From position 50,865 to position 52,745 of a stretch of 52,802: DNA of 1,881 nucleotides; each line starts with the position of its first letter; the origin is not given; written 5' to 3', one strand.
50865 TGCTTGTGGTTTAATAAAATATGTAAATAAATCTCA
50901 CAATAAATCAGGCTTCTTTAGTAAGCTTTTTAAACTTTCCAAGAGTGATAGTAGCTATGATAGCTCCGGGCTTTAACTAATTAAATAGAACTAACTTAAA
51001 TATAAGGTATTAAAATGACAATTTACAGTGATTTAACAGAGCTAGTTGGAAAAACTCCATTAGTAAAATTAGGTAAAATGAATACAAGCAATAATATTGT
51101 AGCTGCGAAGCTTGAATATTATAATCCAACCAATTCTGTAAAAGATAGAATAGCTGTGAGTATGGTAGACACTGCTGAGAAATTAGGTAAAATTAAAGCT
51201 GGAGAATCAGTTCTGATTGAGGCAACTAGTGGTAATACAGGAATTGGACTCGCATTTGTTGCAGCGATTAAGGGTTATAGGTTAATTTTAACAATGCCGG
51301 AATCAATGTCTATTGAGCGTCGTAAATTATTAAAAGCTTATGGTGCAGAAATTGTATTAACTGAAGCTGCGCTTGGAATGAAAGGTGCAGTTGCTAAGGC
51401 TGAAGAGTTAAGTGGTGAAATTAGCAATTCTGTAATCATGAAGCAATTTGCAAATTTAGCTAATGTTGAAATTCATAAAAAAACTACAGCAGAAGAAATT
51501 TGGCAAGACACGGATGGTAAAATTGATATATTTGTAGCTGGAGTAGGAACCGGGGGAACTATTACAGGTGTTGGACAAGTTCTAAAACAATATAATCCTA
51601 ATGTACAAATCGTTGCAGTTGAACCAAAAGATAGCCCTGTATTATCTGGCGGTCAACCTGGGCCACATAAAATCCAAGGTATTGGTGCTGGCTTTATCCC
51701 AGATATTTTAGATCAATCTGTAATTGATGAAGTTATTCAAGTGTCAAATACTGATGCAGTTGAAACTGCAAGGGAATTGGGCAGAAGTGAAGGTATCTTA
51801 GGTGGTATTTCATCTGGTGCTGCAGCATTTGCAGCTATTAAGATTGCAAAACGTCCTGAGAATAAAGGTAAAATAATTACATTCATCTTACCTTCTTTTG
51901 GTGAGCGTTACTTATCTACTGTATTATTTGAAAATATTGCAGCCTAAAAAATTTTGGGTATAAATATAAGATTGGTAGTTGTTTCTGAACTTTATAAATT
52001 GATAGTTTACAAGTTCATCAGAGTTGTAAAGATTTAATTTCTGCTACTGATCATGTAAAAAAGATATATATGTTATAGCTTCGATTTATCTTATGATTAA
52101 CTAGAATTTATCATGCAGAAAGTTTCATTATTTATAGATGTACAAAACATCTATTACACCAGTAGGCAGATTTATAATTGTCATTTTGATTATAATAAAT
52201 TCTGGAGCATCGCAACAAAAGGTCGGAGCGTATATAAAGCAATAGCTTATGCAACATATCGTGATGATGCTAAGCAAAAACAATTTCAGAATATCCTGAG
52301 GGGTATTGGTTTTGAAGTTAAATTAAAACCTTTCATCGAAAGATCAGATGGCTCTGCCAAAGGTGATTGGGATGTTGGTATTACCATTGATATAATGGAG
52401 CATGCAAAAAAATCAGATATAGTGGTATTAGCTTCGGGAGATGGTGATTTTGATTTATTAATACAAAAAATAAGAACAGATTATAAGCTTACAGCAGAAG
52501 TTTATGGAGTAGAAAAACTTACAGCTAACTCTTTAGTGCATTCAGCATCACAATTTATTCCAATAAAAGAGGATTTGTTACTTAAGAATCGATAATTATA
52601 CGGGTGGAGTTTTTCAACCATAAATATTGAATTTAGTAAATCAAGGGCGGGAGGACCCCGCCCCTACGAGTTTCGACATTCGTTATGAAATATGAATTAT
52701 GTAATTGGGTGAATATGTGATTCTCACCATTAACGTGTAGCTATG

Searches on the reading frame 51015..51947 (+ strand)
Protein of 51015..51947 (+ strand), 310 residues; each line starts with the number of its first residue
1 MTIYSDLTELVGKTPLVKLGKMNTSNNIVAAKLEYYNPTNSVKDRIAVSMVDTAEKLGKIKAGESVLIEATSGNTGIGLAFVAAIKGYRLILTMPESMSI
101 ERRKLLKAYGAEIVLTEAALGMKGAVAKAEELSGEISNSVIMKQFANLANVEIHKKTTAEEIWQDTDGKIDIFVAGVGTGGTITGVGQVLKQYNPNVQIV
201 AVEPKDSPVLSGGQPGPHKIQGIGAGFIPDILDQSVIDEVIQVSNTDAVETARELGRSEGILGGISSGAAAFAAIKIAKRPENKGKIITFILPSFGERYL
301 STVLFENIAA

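Call 4: search_protein_families(library=pfam, proteins=[window:51015-51947:+])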
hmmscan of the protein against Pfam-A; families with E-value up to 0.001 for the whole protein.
window:51015-51947:+ (310 aa): 1 family
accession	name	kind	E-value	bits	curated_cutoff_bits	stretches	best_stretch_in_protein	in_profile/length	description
PF00291.31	PALP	-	7.2e-71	239.4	35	1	8-292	2-293/295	Pyridoxal-phosphate dependent enzyme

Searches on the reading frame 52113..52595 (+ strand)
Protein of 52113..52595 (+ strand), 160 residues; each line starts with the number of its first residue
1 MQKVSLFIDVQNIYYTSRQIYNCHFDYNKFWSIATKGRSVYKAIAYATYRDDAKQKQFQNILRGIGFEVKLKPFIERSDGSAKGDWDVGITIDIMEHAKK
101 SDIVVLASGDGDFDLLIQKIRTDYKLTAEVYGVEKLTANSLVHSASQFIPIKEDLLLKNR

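Call 4: search_protein_families(library=pfam, proteins=[window:52113-52595:+])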
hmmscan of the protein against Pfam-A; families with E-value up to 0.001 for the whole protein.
window:52113-52595:+ (160 aa): 1 family
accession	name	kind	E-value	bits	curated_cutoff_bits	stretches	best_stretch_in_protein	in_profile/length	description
PF01936.24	NYN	-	3.5e-39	135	24.2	1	3-151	1-144/145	NYN domain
